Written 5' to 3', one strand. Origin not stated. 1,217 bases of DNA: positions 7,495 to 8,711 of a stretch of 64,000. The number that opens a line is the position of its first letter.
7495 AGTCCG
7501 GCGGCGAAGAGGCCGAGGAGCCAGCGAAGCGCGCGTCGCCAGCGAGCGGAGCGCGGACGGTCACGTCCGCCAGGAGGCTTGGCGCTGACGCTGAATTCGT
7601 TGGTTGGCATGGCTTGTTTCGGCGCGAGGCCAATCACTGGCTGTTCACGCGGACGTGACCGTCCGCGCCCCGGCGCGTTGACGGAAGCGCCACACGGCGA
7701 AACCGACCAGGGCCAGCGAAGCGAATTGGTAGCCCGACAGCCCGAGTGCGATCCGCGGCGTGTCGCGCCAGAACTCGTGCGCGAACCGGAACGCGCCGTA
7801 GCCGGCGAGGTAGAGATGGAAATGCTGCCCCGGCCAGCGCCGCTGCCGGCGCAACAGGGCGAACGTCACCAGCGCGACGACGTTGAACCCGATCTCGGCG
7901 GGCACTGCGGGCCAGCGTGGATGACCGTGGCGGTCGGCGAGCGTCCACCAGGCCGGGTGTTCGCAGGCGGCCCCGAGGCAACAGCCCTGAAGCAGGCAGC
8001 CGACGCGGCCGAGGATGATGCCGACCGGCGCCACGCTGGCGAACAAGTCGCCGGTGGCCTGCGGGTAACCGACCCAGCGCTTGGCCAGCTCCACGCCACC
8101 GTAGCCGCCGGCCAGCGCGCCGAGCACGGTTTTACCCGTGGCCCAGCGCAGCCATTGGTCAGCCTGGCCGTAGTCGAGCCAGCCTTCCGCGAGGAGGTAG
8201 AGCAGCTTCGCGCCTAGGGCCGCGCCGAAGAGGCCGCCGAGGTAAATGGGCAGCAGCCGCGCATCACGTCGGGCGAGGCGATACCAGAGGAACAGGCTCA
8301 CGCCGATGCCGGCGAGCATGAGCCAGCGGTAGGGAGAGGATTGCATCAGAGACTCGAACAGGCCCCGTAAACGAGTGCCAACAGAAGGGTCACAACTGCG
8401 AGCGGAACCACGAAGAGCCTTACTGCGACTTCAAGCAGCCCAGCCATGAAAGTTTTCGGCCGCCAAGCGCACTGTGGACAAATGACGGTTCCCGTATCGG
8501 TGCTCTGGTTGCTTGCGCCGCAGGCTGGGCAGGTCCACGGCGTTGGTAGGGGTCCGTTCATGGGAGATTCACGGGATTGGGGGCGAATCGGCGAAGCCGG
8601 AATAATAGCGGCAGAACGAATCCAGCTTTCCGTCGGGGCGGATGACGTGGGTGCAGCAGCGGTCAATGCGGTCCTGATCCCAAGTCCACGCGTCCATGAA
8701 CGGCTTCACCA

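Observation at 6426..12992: Gap-free ten-gene operon linking a Tes-like radical SAM enzyme, an Lgt-family transferase, an amidohydrolase and six membrane proteins of unknown function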

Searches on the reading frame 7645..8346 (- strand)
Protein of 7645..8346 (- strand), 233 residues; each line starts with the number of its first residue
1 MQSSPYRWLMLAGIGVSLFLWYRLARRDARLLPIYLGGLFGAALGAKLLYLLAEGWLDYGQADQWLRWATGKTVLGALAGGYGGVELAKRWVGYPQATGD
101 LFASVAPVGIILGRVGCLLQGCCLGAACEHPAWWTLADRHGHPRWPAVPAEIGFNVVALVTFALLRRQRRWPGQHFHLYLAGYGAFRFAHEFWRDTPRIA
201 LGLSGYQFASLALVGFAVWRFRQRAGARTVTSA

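Call 4: search_protein_families(library=pfam, proteins=[window:7645-8346:-], max_evalue=0.01)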
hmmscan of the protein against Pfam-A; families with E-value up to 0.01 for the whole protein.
window:7645-8346:- (233 aa): 1 family
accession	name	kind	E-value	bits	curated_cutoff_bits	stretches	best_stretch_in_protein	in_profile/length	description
PF01790.23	LGT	-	2.6e-22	79.8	24.9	1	6-219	14-236/240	Prolipoprotein diacylglyceryl transferase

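Call 5: search_protein_families(library=ncbifam, proteins=[window:7645-8346:-], max_evalue=0.01)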
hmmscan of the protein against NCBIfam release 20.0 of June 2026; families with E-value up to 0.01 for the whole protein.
window:7645-8346:- (233 aa): 2 families
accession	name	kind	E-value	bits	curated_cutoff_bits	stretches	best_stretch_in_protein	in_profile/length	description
NF000778.0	PRK00052.3-4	equivalog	2.3e-13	50.4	334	1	30-218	44-238/252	prolipoprotein diacylglyceryl transferase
TIGR00544.1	lgt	equivalog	2.4e-06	27.2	118.9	1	38-196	63-236/280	prolipoprotein diacylglyceryl transferase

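Call 16: search_solved_structures(query=window:7645-8346:-, max_evalue=0.01, show_alignments=1)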
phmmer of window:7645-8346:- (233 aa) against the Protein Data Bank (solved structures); distinct sequences matched with E-value up to 0.01: 1.
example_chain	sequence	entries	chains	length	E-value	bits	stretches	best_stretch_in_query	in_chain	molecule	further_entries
5azb_A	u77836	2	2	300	0.00011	25.4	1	130-198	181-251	Prolipoprotein diacylglyceryl transferase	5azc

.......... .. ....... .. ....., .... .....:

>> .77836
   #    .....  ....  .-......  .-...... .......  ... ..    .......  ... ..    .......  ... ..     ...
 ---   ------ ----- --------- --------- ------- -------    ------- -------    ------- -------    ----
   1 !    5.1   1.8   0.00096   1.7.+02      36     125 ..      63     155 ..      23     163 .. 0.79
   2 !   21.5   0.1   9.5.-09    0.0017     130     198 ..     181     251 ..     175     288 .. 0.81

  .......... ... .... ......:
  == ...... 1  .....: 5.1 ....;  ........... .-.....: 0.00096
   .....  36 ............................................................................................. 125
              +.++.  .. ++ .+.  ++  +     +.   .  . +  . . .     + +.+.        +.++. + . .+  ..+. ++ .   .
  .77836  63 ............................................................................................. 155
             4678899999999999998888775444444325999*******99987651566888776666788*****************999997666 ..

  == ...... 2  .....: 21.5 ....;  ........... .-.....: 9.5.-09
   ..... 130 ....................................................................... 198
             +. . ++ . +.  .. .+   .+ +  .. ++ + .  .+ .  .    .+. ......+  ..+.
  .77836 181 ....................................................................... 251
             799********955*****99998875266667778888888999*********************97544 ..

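Call 34: search_solved_structures(query=A2, max_evalue=0.01, show_alignments=2)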
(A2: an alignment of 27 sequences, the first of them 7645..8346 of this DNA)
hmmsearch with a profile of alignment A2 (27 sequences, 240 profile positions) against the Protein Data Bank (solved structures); distinct sequences matched with E-value up to 0.01: 1.
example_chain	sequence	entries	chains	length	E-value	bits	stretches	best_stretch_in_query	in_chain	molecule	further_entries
5azb_A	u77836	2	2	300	1.7e-14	57.3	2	133-233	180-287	Prolipoprotein diacylglyceryl transferase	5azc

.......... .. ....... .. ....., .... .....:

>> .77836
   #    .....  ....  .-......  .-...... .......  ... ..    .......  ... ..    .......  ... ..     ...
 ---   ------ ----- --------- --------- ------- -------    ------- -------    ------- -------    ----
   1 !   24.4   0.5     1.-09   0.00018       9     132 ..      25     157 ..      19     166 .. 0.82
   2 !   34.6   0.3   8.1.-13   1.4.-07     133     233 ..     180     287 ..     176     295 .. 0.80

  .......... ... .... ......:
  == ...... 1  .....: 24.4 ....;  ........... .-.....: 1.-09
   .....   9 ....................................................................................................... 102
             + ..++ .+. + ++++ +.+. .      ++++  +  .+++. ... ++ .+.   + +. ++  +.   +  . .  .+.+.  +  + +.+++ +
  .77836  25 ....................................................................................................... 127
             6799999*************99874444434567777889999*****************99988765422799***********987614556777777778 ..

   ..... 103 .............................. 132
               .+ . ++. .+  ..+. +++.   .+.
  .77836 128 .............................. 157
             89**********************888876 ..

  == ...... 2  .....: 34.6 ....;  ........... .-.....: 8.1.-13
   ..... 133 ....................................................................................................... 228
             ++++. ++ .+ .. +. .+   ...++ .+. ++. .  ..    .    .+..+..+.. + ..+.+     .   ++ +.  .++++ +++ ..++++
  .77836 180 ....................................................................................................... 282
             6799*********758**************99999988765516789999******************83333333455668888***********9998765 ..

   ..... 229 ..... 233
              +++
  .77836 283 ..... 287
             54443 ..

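Call 36: find_homologous_proteins(query=window:7645-8346:-, max_evalue=0.00001)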
Query window:7645-8346:- (233 aa): 941 proteins with E <= 0.00001 among 8000 candidates; the best 120 are listed.
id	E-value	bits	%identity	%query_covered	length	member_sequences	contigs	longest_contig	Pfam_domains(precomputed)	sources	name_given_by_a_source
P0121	9.9e-131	453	89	95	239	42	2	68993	PF01790.24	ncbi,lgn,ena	-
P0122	8.8e-122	424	83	96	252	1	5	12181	PF01790.24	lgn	-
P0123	2.6e-118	413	88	88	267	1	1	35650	PF01790.24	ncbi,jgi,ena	jgi:phosphatidylglycerol:prolipoprotein diacylglycerol transferase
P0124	2.0e-112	393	73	100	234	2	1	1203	PF01790.24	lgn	-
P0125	1.2e-95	338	64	96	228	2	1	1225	PF01790.24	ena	-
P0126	3.7e-95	337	67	97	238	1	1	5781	PF01790.24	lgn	-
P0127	1.1e-94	335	68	98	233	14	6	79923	PF01790.24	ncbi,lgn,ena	-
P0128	2.0e-94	334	68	98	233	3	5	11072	PF01790.24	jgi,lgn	jgi:phosphatidylglycerol:prolipoprotein diacylglycerol transferase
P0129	1.0e-93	332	68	98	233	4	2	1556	PF01790.24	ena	-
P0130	2.3e-93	331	69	97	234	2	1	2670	PF01790.24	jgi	-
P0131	2.9e-93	330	68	97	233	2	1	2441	PF01790.24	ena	-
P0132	4.4e-93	330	68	98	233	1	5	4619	PF01790.24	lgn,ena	-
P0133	4.8e-93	330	66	95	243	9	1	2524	PF01790.24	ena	-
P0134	5.9e-93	329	68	97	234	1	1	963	PF01790.24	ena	-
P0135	6.2e-93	329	64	96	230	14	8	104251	PF01790.24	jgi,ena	jgi:phosphatidylglycerol:prolipoprotein diacylglycerol transferase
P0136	7.1e-93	329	67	95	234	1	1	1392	PF01790.24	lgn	-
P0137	9.5e-93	329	68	96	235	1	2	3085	PF01790.24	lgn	-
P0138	1.3e-92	328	67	96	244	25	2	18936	PF01790.24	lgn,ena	-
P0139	1.7e-92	328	65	96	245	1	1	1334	PF01790.24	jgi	jgi:phosphatidylglycerol:prolipoprotein diacylglycerol transferase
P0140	4.0e-92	327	67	100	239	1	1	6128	PF01790.24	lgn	-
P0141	4.4e-92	327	67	97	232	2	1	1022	PF01790.24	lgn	-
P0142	6.8e-92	326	68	96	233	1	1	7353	PF01790.24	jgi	-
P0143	7.5e-92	326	65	100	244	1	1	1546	PF01790.24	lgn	-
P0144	7.5e-92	326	64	100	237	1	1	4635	PF01790.24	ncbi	-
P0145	1.1e-91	325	65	97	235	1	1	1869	PF01790.24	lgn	-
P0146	2.6e-91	324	66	97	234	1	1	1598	PF01790.24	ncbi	-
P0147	2.7e-91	324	68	96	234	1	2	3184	PF01790.24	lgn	-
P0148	3.1e-91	324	69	96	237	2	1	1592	PF01790.24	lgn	-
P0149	3.2e-91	324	66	96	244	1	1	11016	PF01790.24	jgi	jgi:phosphatidylglycerol:prolipoprotein diacylglycerol transferase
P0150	9.7e-91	322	66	97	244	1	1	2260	PF01790.24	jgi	jgi:phosphatidylglycerol:prolipoprotein diacylglycerol transferase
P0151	2.5e-90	321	66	96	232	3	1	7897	PF01790.24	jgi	jgi:phosphatidylglycerol:prolipoprotein diacylglycerol transferase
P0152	2.7e-90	321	65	94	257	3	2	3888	PF01790.24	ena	-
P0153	4.2e-90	320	67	96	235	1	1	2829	PF01790.24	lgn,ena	-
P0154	4.3e-90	320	63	97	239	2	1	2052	PF01790.24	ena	-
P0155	5.4e-90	320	66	97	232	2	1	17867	PF01790.24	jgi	jgi:phosphatidylglycerol:prolipoprotein diacylglycerol transferase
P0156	5.9e-90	320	69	93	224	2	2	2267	PF01790.24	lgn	-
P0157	1.1e-89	319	63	97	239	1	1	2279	PF01790.24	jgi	jgi:phosphatidylglycerol:prolipoprotein diacylglycerol transferase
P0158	2.3e-89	318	65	99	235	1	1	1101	PF01790.24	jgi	jgi:phosphatidylglycerol:prolipoprotein diacylglycerol transferase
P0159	3.5e-89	317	67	96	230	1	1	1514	PF01790.24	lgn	-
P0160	3.7e-89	317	66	95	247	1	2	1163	PF01790.24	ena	-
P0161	5.7e-89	316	67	96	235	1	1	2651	PF01790.24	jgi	jgi:phosphatidylglycerol:prolipoprotein diacylglycerol transferase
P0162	6.9e-89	316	65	97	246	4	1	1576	PF01790.24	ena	-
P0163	7.4e-89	316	66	95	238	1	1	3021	PF01790.24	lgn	-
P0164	1.2e-88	315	64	100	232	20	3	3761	PF01790.24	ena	-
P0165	1.7e-88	315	65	96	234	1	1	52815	PF01790.24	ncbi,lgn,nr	ncbi:MAG: prolipoprotein diacylglyceryl transferase [Verrucomicrobia bacterium]|nr:prolipoprotein di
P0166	1.9e-88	315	63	98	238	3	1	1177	PF01790.24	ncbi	-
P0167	2.3e-88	314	63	99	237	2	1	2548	PF01790.24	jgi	jgi:phosphatidylglycerol:prolipoprotein diacylglycerol transferase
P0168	2.4e-88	314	66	96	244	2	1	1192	PF01790.24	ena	-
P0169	4.7e-88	313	61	98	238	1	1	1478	PF01790.24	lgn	-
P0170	5.1e-88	313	64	100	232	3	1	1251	PF01790.24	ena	-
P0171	6.0e-88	313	66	96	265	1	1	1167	PF01790.24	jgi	jgi:phosphatidylglycerol---prolipoprotein diacylglyceryl transferase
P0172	8.1e-88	313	61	100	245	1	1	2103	PF01790.24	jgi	jgi:phosphatidylglycerol:prolipoprotein diacylglycerol transferase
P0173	1.1e-87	312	64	94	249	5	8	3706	PF01790.24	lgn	-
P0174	1.3e-87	312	68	94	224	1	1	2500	PF01790.24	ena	-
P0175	2.0e-87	311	65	96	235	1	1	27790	PF01790.24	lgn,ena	-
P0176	2.2e-87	311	67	98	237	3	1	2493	PF01790.24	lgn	-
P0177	2.2e-87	311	64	95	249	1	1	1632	PF01790.24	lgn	-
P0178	2.7e-87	311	63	97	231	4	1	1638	PF01790.24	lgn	-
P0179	2.8e-87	311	64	95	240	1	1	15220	PF01790.24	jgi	jgi:phosphatidylglycerol:prolipoprotein diacylglycerol transferase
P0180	3.5e-87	311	64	97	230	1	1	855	PF01790.24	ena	-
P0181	4.7e-87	310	63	93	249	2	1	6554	PF01790.24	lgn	-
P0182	5.1e-87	310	66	92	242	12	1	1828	PF01790.24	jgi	-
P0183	7.0e-87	310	63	95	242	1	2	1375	PF01790.24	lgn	-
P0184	7.2e-87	310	65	97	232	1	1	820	PF01790.24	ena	-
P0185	7.7e-87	309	63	97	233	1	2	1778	PF01790.24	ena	-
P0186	7.9e-87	309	66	98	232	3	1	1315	PF01790.24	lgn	-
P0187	1.1e-86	309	61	100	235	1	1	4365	PF01790.24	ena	-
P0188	1.2e-86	309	66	96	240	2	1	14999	PF01790.24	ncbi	-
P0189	1.4e-86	309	64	96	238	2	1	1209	PF01790.24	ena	-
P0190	1.8e-86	308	60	100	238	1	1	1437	PF01790.24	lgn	-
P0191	1.9e-86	308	62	96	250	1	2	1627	PF01790.24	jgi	jgi:phosphatidylglycerol:prolipoprotein diacylglycerol transferase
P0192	2.0e-86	308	66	89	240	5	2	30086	PF01790.24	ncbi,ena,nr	ncbi:MAG: diacylglyceryl transferase [Verrucomicrobia bacterium]|nr:MAG: diacylglyceryl transferase 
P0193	2.1e-86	308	66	97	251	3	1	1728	PF01790.24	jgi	-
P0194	3.1e-86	307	63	88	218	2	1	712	PF01790.24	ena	-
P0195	3.9e-86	307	65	96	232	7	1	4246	PF01790.24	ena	-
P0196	5.8e-86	307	64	95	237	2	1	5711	PF01790.24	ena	-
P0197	6.6e-86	306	63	97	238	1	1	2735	PF01790.24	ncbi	-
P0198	7.3e-86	306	65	96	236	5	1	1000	PF01790.24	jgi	jgi:phosphatidylglycerol:prolipoprotein diacylglycerol transferase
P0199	8.0e-86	306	61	99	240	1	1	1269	PF01790.24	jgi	jgi:phosphatidylglycerol:prolipoprotein diacylglycerol transferase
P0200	9.9e-86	306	63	94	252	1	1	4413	PF01790.24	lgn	-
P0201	1.0e-85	306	65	97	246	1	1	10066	PF01790.24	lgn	-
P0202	1.2e-85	305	63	96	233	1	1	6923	PF01790.24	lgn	-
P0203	1.4e-85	305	63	97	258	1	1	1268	PF01790.24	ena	-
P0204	1.5e-85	305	63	97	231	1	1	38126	PF01790.24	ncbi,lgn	-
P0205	1.7e-85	305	65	93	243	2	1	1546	PF01790.24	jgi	jgi:phosphatidylglycerol---prolipoprotein diacylglyceryl transferase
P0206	1.8e-85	305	62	94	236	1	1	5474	PF01790.24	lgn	-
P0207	1.9e-85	305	65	95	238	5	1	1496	PF01790.24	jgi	-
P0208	2.0e-85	305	62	98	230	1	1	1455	PF01790.24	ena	-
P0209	2.2e-85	305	64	96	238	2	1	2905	PF01790.24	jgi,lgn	jgi:phosphatidylglycerol:prolipoprotein diacylglycerol transferase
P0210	3.3e-85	304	64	97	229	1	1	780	PF01790.24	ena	-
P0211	3.7e-85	304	64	92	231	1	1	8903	PF01790.24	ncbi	-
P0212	5.1e-85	303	62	96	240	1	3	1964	PF01790.24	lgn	-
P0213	5.4e-85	303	66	96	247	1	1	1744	PF01790.24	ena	-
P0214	5.6e-85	303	61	99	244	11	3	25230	PF01790.24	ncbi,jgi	ncbi:MAG TPA: prolipoprotein diacylglyceryl transferase family protein [Chthoniobacter sp.]|jgi:phos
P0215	7.5e-85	303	64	98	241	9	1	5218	PF01790.24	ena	-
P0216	9.8e-85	303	61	100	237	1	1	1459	PF01790.24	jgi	jgi:phosphatidylglycerol:prolipoprotein diacylglycerol transferase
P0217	1.0e-84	302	63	97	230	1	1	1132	PF01790.24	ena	-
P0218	1.1e-84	302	64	96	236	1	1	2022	PF01790.24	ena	-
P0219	1.3e-84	302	63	96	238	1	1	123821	PF01790.24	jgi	jgi:phosphatidylglycerol:prolipoprotein diacylglycerol transferase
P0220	1.5e-84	302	64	96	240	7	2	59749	PF01790.24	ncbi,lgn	-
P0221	1.6e-84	302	60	99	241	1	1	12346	PF01790.24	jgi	jgi:phosphatidylglycerol:prolipoprotein diacylglycerol transferase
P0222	1.8e-84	302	62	97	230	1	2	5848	PF01790.24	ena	-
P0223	1.8e-84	302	67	90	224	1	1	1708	PF01790.24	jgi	jgi:phosphatidylglycerol:prolipoprotein diacylglycerol transferase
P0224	1.9e-84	302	57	96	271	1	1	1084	PF01790.24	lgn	-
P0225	2.1e-84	301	64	97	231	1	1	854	PF01790.24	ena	-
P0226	3.9e-84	301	61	100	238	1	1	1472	PF01790.24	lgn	-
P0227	4.1e-84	301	61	96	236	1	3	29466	PF01790.24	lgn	-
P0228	4.1e-84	300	61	96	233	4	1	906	PF01790.24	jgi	jgi:phosphatidylglycerol---prolipoprotein diacylglyceryl transferase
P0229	4.2e-84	300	65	97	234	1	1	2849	PF01790.24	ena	-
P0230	4.6e-84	300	64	94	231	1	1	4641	PF01790.24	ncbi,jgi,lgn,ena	jgi:phosphatidylglycerol:prolipoprotein diacylglycerol transferase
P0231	4.8e-84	300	63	97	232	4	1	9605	PF01790.24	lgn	-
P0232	4.9e-84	300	62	96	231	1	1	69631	PF01790.24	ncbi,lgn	-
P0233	5.8e-84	300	62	100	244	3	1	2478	PF01790.24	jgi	-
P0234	6.1e-84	300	64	96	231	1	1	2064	PF01790.24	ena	-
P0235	6.3e-84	300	63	96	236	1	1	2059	PF01790.24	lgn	-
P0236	6.8e-84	300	62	96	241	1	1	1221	PF01790.24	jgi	jgi:phosphatidylglycerol:prolipoprotein diacylglycerol transferase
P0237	7.0e-84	300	62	95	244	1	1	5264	PF01790.24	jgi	jgi:phosphatidylglycerol:prolipoprotein diacylglycerol transferase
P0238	9.5e-84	299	63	100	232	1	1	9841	PF01790.24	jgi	jgi:phosphatidylglycerol:prolipoprotein diacylglycerol transferase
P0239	9.8e-84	299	62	96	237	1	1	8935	PF01790.24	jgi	jgi:phosphatidylglycerol:prolipoprotein diacylglycerol transferase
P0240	1.1e-83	299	61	99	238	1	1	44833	PF01790.24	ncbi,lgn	-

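Call 44: predict_structure(alignment_id=A3)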
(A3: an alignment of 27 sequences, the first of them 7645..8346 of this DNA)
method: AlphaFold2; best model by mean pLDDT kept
length: 233 residues; sequences in the alignment: 27
mean_pLDDT: 86.0   pTM: 0.84
mean pLDDT of the five models: 86.0, 85.0, 84.7, 81.4, 81.1
residues with pLDDT >= 90: 128; 70-90: 73; 50-70: 24; < 50: 8
segments of 3 or more residues with pLDDT < 50: 131-134
pLDDT, mean of each block of 10 residues (from residue 1): 69 84 88 93 95 89 85 93 96 93 91 83 56 57 69 96 96 95 96 84 93 97 86 60
secondary structure, 60 per line:
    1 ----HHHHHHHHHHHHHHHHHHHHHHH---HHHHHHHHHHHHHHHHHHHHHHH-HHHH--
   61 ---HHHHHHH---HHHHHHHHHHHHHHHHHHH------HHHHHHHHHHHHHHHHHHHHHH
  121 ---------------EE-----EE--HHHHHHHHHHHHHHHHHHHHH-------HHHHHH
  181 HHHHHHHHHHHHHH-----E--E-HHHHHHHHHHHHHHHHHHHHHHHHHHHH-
elements in order: H5-27 H31-53 H55-58 H64-70 H74-92 H99-120 H147-167 H175-194 H205-232

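Call 49: fold_search(model_id=the predicted structure, library=pdb)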
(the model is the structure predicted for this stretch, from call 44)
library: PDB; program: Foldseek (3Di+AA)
matches with E <= 10: 72; with E <= 0.001: 0
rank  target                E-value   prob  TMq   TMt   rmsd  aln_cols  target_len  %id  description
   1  6m97                  1.1e+00  0.04  0.13  0.13  23.5       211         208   14  Crystal structure of the high-affinity copper transporter Ctr1 (released 2019-04-03)
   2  8vlw_B                1.4e+00  0.08  0.17  0.18  24.1       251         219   15  TolQ-TolR inner membrane protein complex from Acinetobacter baumannii (released 2025-01-15)
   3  9avi_A                2.0e+00  0.06  0.17  0.18  23.6       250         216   18  TolQ inner membrane protein from Acinetobacter baumannii (released 2025-01-22)
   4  4phq_A                2.4e+00  0.05  0.18  0.15  24.8       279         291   13  ClyA CC6/264 ox (6-303) (released 2014-09-24)
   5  9kq0_A                2.5e+00  0.05  0.16  0.16  24.9       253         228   12  Structure of TolQRA complex at pH 8.0 from E.coli (released 2026-03-04)
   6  7k2t_B                2.6e+00  0.06  0.20  0.19  16.1       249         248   11  Mg2+/ATP-bound structure of the full-length WzmWzt O antigen ABC transporter in lipid nanodiscs (released 2021-01-13)
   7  4phq_B                2.9e+00  0.05  0.18  0.16  24.4       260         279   13  ClyA CC6/264 ox (6-303) (released 2014-09-24)
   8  8xqn_R                2.9e+00  0.04  0.19  0.17  16.0       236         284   11  Structure of human class T GPCR TAS2R14-DNGi complex with Aristolochic acid A. (released 2024-07-10)
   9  4phq_D                3.0e+00  0.04  0.18  0.15  24.2       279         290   12  ClyA CC6/264 ox (6-303) (released 2014-09-24)
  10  8z7a_F                3.2e+00  0.07  0.20  0.21  20.9       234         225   11  Open Barrel Structure of Translin from Trichoderma virens (released 2025-04-23)
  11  4l6r                  3.2e+00  0.03  0.16  0.12  21.4       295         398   14  Structure of the class B human glucagon G protein coupled receptor (released 2013-07-24)
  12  6ol0_A                3.2e+00  0.03  0.14  0.10  21.8       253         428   17  Structure of VcINDY bound to Malate (released 2020-10-28)
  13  4wyv_D                3.3e+00  0.07  0.23  0.24  20.5       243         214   11  Crystal Structure of Human Translin in Open Conformation (released 2014-11-26)
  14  4pho_A                3.3e+00  0.06  0.21  0.18  24.4       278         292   13  ClyA CC6/264 ox (2-303) (released 2014-09-24)
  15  4pho_B                3.3e+00  0.04  0.18  0.15  24.5       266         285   13  ClyA CC6/264 ox (2-303) (released 2014-09-24)
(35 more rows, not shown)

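Call 82: find_related_loci(query=A3, collection=metagenome_contigs, flank=6000)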
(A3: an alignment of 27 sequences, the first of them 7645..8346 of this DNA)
Query A3 (233 aa) in metagenome_contigs; peptide patterns used: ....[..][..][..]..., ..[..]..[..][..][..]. (x = any residue, [..] = any of these).
395 stretches matched a pattern; 274 encode a relative of the query (tblastn E <= 1e-3); the best 80 are kept; 80 distinct loci.
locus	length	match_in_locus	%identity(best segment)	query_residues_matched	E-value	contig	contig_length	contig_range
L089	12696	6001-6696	87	2-233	2e-126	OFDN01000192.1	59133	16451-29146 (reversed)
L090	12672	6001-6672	64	1-224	1e-96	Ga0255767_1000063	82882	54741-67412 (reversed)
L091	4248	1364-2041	66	1-227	5e-94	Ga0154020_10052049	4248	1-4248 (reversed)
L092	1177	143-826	63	1-229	2e-97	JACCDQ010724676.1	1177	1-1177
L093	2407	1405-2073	64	1-224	5e-93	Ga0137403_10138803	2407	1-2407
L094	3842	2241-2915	65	1-224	4e-90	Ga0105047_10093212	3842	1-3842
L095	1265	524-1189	64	2-224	5e-96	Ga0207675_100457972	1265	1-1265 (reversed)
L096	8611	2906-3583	63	1-227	4e-89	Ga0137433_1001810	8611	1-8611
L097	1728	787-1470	66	3-229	1e-93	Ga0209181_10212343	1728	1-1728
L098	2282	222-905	65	3-229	5e-91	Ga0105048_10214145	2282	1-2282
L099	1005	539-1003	89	2-156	9e-95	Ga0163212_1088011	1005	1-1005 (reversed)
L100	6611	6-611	64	23-224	1e-86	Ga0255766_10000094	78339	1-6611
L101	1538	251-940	62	1-231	6e-92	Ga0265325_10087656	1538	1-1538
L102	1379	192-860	62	1-224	2e-92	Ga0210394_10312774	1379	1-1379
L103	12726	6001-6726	57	1-233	4e-86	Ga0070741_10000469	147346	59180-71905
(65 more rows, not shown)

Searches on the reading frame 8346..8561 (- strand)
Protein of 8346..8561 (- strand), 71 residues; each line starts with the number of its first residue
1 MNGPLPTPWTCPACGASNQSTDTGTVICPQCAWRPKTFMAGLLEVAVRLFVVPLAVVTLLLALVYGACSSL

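Call 4: search_protein_families(library=pfam, proteins=[window:8346-8561:-], max_evalue=0.01)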
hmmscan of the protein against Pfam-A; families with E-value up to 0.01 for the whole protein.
window:8346-8561:- (71 aa): 6 families
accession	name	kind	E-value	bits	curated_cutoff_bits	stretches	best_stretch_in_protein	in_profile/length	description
PF13248.11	Zn_ribbon_3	-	0.00091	19.1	27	0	10-20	4-14/26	zinc-ribbon domain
PF08271.17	Zn_Ribbon_TF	-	0.0015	18.5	29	1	10-31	2-25/43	TFIIB zinc-binding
PF24463.1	DUF7577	-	0.0021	18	28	0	8-32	2-23/27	Domain of unknown function (DUF7577)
PF08274.17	Zn_Ribbon_YjdM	-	0.0038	17.7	30.8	1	11-32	5-26/30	PhnA Zinc-Ribbon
PF00641.23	Zn_ribbon_RanBP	-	0.0049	16.5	27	1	8-23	4-19/30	Zn-finger in Ran binding protein and others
PF00301.25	Rubredoxin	-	0.0069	16.8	23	0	5-19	31-45/47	Rubredoxin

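Call 5: search_protein_families(library=ncbifam, proteins=[window:8346-8561:-], max_evalue=0.01)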
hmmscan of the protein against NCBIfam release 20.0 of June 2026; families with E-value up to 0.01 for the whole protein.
window:8346-8561:- (71 aa): 0 families
